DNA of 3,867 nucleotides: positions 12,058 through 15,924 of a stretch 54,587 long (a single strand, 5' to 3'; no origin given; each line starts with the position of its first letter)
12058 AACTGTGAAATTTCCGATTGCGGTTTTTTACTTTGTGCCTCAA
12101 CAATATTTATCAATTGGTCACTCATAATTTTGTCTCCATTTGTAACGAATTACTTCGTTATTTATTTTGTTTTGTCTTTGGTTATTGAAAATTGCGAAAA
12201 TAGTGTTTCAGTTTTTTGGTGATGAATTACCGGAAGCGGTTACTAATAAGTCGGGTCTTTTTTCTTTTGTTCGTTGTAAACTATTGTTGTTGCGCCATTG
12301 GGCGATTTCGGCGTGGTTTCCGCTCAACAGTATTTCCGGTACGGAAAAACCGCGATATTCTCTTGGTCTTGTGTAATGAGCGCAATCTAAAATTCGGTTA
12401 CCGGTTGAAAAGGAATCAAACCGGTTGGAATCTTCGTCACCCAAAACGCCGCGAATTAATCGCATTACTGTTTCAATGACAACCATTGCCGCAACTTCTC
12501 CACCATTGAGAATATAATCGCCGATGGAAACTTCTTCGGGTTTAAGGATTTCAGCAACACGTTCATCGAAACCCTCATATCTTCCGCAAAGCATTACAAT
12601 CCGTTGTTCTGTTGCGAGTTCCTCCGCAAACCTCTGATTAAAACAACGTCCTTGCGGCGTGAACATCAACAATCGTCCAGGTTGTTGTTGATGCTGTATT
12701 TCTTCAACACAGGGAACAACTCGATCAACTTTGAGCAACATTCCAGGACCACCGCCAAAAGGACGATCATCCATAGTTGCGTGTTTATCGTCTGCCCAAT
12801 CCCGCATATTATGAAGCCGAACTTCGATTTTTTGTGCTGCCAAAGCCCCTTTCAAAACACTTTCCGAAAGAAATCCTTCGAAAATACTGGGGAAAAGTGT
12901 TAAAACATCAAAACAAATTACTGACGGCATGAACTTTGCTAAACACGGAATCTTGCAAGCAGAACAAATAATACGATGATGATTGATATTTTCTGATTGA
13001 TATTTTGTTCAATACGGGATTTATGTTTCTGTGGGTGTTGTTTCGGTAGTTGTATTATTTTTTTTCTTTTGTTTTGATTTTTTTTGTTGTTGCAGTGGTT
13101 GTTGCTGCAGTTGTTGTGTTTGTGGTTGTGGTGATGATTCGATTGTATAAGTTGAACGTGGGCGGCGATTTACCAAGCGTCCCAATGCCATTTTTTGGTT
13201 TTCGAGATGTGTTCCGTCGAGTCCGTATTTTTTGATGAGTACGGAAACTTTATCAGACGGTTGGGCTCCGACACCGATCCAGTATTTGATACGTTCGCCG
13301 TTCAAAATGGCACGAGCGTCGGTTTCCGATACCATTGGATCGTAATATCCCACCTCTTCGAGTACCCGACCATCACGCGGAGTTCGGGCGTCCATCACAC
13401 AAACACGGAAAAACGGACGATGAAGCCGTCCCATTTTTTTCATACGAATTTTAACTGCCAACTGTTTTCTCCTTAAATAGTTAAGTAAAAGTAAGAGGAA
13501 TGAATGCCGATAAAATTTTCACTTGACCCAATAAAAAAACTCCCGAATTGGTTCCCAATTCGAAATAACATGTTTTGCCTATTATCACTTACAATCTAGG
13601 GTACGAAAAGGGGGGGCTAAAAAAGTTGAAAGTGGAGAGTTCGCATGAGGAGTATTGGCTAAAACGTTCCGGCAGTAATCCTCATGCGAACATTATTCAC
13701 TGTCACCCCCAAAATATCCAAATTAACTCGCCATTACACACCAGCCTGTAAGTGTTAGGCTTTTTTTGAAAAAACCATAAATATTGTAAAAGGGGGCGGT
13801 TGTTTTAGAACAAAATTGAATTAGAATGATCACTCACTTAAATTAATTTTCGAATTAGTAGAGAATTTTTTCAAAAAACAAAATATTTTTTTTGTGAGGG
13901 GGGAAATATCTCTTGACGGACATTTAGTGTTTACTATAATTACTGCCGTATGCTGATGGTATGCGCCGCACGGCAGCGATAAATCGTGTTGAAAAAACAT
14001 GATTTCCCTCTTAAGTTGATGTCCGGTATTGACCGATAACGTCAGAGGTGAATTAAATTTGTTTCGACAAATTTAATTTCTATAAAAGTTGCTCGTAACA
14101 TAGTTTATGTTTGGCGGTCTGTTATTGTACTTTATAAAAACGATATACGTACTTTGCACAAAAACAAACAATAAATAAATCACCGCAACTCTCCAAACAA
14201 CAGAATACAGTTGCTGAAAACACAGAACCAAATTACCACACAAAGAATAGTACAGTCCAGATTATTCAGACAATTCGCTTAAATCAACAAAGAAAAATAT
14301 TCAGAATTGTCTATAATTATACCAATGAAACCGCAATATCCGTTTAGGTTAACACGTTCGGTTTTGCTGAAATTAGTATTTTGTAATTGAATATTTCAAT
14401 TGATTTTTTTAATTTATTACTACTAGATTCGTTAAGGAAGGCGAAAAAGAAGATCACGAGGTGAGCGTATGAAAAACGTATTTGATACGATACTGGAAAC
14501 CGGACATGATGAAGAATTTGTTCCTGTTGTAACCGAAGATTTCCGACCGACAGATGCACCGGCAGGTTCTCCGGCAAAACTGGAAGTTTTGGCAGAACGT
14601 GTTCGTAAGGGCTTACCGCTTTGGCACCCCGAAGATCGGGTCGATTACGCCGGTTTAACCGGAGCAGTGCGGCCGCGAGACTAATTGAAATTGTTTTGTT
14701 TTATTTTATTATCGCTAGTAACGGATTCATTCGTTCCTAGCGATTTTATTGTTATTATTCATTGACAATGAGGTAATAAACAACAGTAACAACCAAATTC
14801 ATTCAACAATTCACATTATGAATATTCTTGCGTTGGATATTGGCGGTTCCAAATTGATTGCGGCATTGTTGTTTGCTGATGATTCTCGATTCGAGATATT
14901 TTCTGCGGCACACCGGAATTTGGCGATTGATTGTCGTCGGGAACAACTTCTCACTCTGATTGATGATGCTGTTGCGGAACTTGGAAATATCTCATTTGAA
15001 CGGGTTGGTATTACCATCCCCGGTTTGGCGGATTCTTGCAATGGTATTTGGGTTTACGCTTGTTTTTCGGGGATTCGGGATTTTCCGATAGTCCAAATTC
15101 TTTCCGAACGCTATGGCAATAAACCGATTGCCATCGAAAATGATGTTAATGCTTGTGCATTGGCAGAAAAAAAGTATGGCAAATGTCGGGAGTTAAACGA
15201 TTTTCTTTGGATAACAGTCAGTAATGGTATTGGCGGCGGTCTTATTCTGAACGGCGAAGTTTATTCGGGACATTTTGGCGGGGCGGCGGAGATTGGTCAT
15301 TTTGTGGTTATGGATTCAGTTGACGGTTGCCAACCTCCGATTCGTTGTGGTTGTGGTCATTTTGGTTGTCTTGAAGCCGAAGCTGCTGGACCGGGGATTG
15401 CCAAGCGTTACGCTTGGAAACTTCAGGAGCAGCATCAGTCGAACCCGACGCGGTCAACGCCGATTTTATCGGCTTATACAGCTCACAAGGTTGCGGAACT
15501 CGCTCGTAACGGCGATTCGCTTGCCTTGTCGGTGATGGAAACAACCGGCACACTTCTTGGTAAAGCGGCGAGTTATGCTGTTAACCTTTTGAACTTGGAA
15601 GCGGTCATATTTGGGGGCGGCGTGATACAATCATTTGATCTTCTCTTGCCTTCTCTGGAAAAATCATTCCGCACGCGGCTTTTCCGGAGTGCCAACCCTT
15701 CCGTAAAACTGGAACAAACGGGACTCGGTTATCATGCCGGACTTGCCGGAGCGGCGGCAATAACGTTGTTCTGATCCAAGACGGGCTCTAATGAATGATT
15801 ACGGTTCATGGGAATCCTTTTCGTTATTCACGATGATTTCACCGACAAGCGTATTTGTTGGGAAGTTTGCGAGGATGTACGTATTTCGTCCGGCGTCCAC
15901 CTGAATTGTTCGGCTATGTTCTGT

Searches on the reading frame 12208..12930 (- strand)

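Call 39: search_protein_families(library=pfam, proteins=[window:12208-12930:-], max_evalue=0.001)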
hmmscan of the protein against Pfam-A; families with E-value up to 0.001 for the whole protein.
window:12208-12930:- (240 aa): 1 family
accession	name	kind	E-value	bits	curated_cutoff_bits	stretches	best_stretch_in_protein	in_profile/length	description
PF01746.26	tRNA_m1G_MT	-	3.2e-57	193.9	27.3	1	30-226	5-195/195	tRNA (Guanine-1)-methyltransferase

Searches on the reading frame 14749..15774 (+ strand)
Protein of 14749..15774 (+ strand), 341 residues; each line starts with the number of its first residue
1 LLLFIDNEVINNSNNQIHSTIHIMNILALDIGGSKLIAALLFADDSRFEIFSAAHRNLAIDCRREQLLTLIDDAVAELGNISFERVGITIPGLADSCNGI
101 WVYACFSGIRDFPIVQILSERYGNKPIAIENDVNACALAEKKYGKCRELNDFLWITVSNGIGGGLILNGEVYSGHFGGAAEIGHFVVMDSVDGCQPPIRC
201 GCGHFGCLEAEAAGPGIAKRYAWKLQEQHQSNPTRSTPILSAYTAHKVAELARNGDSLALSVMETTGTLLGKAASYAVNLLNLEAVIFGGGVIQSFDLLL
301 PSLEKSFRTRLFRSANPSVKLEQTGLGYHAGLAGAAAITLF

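Call 39: search_protein_families(library=pfam, proteins=[window:14749-15774:+], max_evalue=0.001)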
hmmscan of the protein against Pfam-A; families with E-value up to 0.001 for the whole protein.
window:14749-15774:+ (341 aa): 1 family
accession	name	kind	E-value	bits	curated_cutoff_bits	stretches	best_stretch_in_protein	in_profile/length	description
PF00480.26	ROK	-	8.4e-54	183.5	22.9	1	27-338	2-290/294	ROK family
